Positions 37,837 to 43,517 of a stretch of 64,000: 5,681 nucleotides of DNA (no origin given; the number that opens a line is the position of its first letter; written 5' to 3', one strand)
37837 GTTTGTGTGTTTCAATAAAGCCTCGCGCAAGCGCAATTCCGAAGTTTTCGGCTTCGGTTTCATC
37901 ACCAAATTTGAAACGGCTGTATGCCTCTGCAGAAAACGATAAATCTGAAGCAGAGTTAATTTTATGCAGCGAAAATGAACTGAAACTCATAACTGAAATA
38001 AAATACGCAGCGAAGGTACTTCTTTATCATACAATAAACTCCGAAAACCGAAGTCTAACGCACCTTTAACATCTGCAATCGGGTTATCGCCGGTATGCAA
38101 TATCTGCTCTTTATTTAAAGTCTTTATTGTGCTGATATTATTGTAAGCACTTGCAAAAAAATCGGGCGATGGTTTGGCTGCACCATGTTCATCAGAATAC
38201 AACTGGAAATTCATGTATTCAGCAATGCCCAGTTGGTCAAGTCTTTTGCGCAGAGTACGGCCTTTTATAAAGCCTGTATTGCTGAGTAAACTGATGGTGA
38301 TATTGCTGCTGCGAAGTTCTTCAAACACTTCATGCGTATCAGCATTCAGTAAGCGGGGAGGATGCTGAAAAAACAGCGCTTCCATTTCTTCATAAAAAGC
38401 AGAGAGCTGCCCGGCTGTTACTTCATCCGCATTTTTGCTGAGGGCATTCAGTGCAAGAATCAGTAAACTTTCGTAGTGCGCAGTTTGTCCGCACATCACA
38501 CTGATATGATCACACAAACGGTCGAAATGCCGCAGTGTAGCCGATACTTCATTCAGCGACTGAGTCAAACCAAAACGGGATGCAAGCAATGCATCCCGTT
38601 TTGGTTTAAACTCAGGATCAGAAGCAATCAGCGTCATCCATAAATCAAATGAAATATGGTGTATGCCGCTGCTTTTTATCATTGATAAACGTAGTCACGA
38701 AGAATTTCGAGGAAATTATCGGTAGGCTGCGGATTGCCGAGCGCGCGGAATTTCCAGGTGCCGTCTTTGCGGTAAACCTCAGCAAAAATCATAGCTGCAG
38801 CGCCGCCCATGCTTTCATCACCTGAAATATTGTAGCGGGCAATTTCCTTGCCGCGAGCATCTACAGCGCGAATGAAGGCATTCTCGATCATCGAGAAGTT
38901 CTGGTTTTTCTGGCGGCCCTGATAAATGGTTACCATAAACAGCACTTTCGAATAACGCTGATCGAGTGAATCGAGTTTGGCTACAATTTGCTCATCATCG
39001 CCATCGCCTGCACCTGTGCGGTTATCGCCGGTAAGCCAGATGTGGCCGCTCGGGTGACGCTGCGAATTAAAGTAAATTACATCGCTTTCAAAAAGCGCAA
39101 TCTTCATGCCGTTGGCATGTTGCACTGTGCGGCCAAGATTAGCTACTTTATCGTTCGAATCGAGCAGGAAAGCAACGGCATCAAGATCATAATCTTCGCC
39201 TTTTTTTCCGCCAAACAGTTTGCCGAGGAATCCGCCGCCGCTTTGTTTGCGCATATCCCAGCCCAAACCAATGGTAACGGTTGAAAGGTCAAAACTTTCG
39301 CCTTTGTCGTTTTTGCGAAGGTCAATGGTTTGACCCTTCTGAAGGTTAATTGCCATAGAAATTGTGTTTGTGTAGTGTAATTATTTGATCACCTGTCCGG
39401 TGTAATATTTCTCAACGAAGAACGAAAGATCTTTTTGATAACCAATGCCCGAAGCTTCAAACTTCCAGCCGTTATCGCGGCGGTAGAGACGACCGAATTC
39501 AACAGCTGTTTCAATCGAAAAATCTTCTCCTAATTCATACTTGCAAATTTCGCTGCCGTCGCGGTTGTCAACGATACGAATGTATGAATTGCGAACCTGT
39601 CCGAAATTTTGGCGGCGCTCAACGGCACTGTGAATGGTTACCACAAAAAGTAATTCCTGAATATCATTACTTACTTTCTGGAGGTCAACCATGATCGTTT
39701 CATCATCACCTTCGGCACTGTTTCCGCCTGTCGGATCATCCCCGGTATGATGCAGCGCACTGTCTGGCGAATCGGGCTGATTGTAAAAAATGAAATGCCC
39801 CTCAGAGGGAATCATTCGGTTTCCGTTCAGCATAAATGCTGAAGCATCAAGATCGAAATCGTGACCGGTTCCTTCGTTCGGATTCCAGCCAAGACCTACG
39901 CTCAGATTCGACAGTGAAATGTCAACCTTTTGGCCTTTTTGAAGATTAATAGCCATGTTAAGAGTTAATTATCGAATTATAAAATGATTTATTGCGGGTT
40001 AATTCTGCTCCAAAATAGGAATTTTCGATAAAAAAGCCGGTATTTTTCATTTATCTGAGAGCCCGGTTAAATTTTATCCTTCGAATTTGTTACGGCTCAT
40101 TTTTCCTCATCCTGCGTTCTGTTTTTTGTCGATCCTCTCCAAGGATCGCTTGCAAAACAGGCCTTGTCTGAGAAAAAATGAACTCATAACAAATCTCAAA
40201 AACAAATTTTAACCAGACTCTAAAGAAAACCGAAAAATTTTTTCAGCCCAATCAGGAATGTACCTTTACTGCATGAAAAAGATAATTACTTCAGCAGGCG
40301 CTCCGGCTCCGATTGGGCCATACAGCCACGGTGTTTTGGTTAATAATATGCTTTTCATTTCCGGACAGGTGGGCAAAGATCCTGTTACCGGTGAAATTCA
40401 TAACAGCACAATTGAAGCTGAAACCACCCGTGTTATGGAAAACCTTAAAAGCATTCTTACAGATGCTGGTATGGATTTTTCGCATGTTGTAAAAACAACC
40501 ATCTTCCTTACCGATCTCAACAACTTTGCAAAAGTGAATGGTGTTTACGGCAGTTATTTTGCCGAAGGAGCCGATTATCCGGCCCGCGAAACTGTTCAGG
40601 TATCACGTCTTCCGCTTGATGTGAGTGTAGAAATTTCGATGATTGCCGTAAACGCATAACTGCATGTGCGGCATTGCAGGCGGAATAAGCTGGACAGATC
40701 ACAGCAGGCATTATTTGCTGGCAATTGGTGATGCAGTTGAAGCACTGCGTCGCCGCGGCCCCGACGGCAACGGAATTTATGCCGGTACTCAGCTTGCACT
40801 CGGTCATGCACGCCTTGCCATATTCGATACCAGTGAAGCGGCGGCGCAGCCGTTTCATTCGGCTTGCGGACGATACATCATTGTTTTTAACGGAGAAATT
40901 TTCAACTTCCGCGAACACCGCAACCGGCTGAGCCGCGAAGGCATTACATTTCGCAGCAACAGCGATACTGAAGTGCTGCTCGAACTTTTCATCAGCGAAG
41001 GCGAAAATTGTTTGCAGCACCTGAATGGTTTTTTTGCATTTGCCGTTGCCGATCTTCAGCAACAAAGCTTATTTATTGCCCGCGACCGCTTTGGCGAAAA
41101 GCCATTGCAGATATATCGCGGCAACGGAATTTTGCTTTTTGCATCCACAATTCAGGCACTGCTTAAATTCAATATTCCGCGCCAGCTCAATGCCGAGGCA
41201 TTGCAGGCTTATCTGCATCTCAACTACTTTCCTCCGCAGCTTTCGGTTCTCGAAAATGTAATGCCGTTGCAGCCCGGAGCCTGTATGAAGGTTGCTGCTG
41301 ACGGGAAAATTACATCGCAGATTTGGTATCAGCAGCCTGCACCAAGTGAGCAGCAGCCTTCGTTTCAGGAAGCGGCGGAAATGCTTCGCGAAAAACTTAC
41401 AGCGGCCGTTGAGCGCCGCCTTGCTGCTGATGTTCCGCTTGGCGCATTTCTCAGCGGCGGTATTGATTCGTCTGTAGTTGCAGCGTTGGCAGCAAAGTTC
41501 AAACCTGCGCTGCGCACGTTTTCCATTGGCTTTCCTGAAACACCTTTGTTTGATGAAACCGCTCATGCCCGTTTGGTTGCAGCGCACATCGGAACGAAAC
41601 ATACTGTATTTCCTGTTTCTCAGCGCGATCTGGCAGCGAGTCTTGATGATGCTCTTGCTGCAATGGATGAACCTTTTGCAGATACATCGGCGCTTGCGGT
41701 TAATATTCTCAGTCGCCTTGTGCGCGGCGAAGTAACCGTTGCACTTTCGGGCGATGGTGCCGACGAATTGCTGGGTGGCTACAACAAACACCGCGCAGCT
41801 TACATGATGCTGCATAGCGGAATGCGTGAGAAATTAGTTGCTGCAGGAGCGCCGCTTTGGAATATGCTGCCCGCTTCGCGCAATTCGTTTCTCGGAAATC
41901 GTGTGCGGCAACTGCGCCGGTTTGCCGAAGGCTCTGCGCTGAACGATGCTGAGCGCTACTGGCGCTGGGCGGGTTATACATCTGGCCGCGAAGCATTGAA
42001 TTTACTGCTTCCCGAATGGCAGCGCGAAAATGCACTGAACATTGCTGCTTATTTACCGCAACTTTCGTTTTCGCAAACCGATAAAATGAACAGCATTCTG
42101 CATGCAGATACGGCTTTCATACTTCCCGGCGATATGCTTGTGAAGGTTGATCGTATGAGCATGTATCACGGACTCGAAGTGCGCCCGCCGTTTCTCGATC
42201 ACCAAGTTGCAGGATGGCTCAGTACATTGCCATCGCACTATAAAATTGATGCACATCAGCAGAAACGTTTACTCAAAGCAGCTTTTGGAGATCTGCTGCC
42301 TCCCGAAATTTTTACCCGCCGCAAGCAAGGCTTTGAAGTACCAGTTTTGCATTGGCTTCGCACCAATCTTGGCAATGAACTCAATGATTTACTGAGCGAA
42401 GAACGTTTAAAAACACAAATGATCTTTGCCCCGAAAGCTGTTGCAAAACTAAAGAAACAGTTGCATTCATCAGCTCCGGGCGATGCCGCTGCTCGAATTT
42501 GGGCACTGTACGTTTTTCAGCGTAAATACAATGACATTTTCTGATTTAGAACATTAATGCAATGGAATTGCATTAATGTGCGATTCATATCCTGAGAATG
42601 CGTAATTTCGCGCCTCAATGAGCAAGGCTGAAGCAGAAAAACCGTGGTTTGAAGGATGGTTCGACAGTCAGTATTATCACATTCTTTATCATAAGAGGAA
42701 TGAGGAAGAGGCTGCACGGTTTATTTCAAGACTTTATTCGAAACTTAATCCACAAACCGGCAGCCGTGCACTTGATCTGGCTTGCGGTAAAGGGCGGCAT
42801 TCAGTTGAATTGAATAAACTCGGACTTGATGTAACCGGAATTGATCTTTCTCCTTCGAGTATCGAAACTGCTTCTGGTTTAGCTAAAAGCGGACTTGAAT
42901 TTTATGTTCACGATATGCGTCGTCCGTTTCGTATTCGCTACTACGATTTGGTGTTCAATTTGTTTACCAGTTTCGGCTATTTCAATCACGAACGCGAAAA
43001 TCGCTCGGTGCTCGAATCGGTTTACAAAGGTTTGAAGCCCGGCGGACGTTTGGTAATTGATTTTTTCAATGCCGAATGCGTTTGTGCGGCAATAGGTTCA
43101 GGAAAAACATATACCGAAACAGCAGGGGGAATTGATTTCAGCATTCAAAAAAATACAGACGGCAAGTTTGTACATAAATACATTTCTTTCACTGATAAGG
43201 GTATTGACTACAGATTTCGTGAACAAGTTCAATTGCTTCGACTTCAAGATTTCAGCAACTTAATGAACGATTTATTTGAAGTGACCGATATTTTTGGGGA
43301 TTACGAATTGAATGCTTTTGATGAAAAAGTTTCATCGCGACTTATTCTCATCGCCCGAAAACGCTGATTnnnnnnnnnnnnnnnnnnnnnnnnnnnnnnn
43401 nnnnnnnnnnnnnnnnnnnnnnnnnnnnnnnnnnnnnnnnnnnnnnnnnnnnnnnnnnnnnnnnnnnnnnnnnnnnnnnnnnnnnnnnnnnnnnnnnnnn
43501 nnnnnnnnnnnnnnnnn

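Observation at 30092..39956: Twelve-gene Ter-type stress-response/signalling operon combining a TerY-P triad, three TerD, TerC and a PRTase-HAD pair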

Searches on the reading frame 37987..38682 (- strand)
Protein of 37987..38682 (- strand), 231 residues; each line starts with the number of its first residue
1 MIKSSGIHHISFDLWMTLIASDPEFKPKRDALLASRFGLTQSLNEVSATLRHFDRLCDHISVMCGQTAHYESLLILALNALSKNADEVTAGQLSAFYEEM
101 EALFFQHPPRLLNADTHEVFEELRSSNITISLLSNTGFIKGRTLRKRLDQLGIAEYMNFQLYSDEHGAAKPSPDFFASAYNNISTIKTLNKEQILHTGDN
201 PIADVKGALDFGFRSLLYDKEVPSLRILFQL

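Call 3: search_protein_families(library=pfam, proteins=[window:37987-38682:-], max_evalue=0.01)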
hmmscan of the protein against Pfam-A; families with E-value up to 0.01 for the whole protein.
window:37987-38682:- (231 aa): 3 families
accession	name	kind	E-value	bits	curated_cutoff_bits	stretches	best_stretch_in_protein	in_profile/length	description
PF00702.32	Hydrolase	-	9e-11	43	26.4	1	48-212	52-191/191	haloacid dehalogenase-like hydrolase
PF13419.12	HAD_2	-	3.2e-09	37.6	23.8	1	94-216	63-176/178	Haloacid dehalogenase-like hydrolase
PF13242.12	Hydrolase_like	-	4.9e-06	26.8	22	1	169-220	3-50/75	HAD-hyrolase-like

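Call 5: search_protein_families(library=padloc, proteins=[window:37987-38682:-], max_evalue=0.01)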
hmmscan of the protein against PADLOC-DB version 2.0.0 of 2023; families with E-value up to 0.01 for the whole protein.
window:37987-38682:- (231 aa): 0 families

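Call 6: search_protein_families(library=ncbifam, proteins=[window:37987-38682:-], max_evalue=0.01)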
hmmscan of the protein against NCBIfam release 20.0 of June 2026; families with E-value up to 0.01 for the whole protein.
window:37987-38682:- (231 aa): 14 families
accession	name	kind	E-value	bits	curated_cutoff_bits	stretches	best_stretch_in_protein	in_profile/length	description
TIGR02252.1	DREG-2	subfamily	4.4e-18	65.8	155.2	1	11-217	4-203/203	HAD hydrolase, REG-2-like, family IA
TIGR02254.1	YjjG_YfnB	equivalog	1.9e-12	47.1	159.9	1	115-221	101-199/223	YjjG family noncanonical pyrimidine nucleotidase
TIGR02253.1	CTE7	subfamily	1.2e-11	44.9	169.75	1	7-219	2-195/221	TIGR02253 family HAD-type hydrolase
NF006976.0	PRK09449.1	equivalog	4.5e-10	39.4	183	1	116-220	100-197/225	pyrimidine 5'-nucleotidase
NF053830.1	RUBPPhHalo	equivalog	1.4e-09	37.9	330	1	113-221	105-206/234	ribulose-1,5-bisphosphate 5-phosphatase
NF008018.0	PRK10748.1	equivalog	3.8e-07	29.5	225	1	149-216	142-205/238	5-amino-6-(5-phospho-D-ribitylamino)uracil phosphatase YigB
TIGR01428.1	HAD_type_II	equivalog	8.7e-07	29.1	125.4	1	113-215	93-187/197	haloacid dehalogenase type II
NF052576.1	PymNtasePynAStpc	equivalog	3.5e-06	26.8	350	1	143-219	128-201/229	pyrimidine 5'-nucleotidase PynA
TIGR01460.1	HAD-SF-IIA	subfamily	3.8e-06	26.9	100.15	1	170-217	197-242/246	HAD-IIA family hydrolase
TIGR03351.1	PhnX-like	hypoth_equivalog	6.6e-06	26.2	218.9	1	78-208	52-179/220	phosphonatase-like hydrolase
TIGR01454.1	AHBA_synth_RP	hypoth_equivalog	0.0004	20.1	246.65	1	114-208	78-164/205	AHBA synthesis associated protein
TIGR01458.1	HAD-SF-IIA-hyp3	hypoth_equivalog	0.00069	19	175.95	0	168-217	177-222/257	TIGR01458 family HAD-type hydrolase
TIGR01668.1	YqeG_hyp_ppase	hypoth_equivalog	0.0012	18.4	89.1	1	116-218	48-135/170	YqeG family HAD IIIA-type phosphatase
TIGR02009.1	PGMB-YQAB-SF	subfamily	0.0031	17.7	153.35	1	81-182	59-155/186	beta-phosphoglucomutase family hydrolase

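Call 57: search_solved_structures(query=A5, max_evalue=0.01, show_alignments=2)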
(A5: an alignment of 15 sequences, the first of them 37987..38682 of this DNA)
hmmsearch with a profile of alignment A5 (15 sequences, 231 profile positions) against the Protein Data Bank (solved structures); distinct sequences matched with E-value up to 0.01: 62 (the best 60 are shown).
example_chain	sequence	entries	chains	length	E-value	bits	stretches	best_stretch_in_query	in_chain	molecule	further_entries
2om6_A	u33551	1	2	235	4.1e-18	68.9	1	8-228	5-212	Probable phosphoserine phosphatase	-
3ib6_A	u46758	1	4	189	6.3e-14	55.3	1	107-226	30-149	Uncharacterized protein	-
3vay_A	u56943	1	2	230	6.1e-10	42.2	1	129-223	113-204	HAD-superfamily hydrolase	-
3k1z_A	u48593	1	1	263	7.8e-10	41.9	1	114-218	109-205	Haloacid dehalogenase-like hydrolase domain-containing protein 3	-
2hoq_A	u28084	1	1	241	6e-09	39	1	148-224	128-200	Putative HAD-hydrolase PH1655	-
2no4_A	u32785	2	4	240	2.4e-08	37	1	101-221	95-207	(S)-2-haloacid dehalogenase IVA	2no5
1x42_A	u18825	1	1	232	5.1e-08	35.9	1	144-222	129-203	hypothetical protein PH0459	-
6q7p_A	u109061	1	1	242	6.4e-08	35.6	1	147-222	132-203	OE1.2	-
6q7q_A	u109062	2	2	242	7e-08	35.5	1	147-222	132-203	OE1.3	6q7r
6z1l_A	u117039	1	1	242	7.5e-08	35.4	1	147-222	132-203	BH32.12 protein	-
3u26_A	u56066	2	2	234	7.8e-08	35.3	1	147-222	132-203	PF00702 domain protein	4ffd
6q7n_A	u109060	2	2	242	8.3e-08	35.2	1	147-222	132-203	BH32 | OE1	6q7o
9ful_A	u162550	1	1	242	1e-07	34.9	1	147-222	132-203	Chain A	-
9fug_A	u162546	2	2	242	1e-07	34.9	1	147-222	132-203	SNAr1.3 (K39A) | Chain A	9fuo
8bp1_A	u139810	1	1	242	1.2e-07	34.8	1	147-222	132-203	BHMeHis1.0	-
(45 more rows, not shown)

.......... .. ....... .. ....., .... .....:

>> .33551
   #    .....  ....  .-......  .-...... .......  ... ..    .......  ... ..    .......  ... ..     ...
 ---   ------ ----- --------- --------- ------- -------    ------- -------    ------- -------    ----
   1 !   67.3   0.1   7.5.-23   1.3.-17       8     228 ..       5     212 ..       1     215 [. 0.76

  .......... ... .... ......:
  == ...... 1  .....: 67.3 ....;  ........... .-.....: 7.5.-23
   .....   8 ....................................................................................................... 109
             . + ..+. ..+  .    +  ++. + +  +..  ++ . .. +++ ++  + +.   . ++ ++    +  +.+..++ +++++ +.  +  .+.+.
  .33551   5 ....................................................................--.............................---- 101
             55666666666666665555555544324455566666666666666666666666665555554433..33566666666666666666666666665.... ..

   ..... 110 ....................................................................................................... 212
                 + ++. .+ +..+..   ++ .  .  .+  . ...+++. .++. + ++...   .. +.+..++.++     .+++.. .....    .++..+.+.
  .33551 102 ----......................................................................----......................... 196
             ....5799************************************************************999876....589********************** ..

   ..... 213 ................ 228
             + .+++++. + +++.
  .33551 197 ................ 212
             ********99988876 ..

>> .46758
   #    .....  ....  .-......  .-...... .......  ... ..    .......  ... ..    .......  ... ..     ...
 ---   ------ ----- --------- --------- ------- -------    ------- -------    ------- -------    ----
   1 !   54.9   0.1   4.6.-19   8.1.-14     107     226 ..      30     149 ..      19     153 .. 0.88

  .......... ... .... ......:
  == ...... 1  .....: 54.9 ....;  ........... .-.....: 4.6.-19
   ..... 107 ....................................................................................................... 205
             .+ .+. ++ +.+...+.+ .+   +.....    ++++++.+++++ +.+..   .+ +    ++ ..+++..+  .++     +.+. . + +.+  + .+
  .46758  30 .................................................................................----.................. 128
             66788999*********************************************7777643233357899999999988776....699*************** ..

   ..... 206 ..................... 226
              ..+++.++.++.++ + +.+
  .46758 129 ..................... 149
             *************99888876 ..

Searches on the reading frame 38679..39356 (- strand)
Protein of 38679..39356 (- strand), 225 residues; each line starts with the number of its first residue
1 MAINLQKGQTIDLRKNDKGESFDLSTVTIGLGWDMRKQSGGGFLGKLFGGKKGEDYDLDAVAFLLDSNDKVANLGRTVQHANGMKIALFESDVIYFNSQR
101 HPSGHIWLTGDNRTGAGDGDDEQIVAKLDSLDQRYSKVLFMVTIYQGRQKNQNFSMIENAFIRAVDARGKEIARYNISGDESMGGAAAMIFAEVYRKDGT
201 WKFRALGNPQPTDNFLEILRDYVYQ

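Call 3: search_protein_families(library=pfam, proteins=[window:38679-39356:-], max_evalue=0.01)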
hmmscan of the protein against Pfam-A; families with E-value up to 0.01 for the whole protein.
window:38679-39356:- (225 aa): 1 family
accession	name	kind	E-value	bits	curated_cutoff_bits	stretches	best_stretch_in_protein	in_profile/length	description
PF02342.23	TerD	-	1.6e-54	184.6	25.3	1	1-219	1-184/187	TerD domain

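Call 5: search_protein_families(library=padloc, proteins=[window:38679-39356:-], max_evalue=0.01)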
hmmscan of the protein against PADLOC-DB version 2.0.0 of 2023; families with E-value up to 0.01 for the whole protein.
window:38679-39356:- (225 aa): 0 families

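Call 6: search_protein_families(library=ncbifam, proteins=[window:38679-39356:-], max_evalue=0.01)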
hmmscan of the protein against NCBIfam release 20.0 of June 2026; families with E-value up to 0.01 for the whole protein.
window:38679-39356:- (225 aa): 0 families

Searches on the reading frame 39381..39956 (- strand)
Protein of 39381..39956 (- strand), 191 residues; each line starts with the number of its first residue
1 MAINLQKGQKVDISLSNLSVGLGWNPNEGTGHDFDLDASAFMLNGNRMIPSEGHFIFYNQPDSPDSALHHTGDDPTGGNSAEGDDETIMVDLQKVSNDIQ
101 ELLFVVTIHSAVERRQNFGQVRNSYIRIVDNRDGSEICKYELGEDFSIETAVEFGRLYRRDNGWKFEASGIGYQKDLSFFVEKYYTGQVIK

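Call 3: search_protein_families(library=pfam, proteins=[window:39381-39956:-], max_evalue=0.01)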
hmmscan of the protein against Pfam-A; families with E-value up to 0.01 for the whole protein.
window:39381-39956:- (191 aa): 1 family
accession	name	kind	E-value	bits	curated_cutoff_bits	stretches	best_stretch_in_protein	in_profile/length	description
PF02342.23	TerD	-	4e-68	229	25.3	1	1-184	1-187/187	TerD domain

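Call 5: search_protein_families(library=padloc, proteins=[window:39381-39956:-], max_evalue=0.01)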
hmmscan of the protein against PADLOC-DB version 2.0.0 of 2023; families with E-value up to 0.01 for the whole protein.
window:39381-39956:- (191 aa): 0 families

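Call 6: search_protein_families(library=ncbifam, proteins=[window:39381-39956:-], max_evalue=0.01)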
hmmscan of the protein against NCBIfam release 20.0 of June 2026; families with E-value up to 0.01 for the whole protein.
window:39381-39956:- (191 aa): 0 families

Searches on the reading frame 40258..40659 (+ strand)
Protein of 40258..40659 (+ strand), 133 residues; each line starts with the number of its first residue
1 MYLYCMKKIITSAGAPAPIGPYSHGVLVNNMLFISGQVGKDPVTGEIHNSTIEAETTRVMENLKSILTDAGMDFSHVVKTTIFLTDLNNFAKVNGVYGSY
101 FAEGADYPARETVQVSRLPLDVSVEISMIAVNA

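Call 4: search_protein_families(library=pfam, proteins=[window:40258-40659:+], max_evalue=0.01)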
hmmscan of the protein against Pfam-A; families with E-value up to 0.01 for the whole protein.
window:40258-40659:+ (133 aa): 1 family
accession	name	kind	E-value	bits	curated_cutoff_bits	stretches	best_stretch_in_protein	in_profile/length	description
PF01042.26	Ribonuc_L-PSP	-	3e-40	137.4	27.3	1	15-131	4-120/121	Endoribonuclease L-PSP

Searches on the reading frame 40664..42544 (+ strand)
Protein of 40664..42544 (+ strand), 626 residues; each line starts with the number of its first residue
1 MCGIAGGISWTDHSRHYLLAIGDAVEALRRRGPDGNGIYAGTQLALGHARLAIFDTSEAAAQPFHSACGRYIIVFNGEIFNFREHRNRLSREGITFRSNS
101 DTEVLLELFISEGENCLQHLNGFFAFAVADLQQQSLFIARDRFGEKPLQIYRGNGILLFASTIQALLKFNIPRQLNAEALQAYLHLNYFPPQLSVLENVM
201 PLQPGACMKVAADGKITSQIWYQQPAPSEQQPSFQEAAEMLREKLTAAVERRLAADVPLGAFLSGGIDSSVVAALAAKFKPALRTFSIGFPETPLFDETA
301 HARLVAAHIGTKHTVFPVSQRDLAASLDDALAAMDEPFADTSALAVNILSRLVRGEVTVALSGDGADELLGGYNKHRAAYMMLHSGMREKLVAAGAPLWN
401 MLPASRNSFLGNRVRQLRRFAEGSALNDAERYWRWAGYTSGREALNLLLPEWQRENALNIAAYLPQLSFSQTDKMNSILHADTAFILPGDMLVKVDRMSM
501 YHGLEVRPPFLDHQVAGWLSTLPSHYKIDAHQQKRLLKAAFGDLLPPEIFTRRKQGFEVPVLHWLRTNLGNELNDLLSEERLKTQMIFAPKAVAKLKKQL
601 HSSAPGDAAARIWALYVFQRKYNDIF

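Call 4: search_protein_families(library=pfam, proteins=[window:40664-42544:+], max_evalue=0.01)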
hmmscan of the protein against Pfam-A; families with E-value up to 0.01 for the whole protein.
window:40664-42544:+ (626 aa): 4 families
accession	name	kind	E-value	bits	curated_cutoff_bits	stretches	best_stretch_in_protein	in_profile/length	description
PF00733.27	Asn_synthase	-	8.7e-93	312.2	21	1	241-617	2-348/354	Asparagine synthase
PF13537.11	GATase_7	-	1.1e-39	135.6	25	1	48-167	1-122/123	Glutamine amidotransferase domain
PF13522.11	GATase_6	-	1.2e-38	132.5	27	1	33-161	1-129/130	Glutamine amidotransferase domain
PF02540.23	NAD_synthase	-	3.5e-05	23.5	21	1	241-325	5-88/242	NAD synthase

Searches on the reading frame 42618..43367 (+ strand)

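Call 4: search_protein_families(library=pfam, proteins=[window:42618-43367:+], max_evalue=0.01)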
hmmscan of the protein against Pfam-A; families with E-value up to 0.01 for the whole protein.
window:42618-43367:+ (249 aa): 10 families
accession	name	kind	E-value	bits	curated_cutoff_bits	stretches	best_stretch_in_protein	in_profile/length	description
PF13847.12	Methyltransf_31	-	2e-16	60.4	27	1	48-164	4-127/145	Methyltransferase domain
PF13649.12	Methyltransf_25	-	8.9e-15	55.6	27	1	52-143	2-97/97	Methyltransferase domain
PF08241.18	Methyltransf_11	-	2.2e-13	51.1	21.2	1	52-147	1-95/95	Methyltransferase domain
PF13489.12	Methyltransf_23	-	5.8e-12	46.1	27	1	24-165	1-124/164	Methyltransferase domain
PF08242.18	Methyltransf_12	-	4.9e-09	37.2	30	1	52-145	1-98/98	Methyltransferase domain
PF03848.20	TehB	-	4.1e-06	26.8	20.4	1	47-143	30-128/193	Tellurite resistance protein TehB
PF01209.24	Ubie_methyltran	-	2.8e-05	24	20.1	1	43-148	43-153/233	ubiE/COQ5 methyltransferase family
PF05724.17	TPMT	-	5.5e-05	23.4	26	1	22-85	15-75/218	Thiopurine S-methyltransferase (TPMT)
PF03291.22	mRNA_G-N7_MeTrfase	-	0.00085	18.9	26.6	0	49-86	63-101/315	mRNA (guanine-N(7))-methyltransferase domain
PF02353.26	CMAS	-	0.001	18.9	27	1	20-149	31-166/273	Mycolic acid cyclopropane synthetase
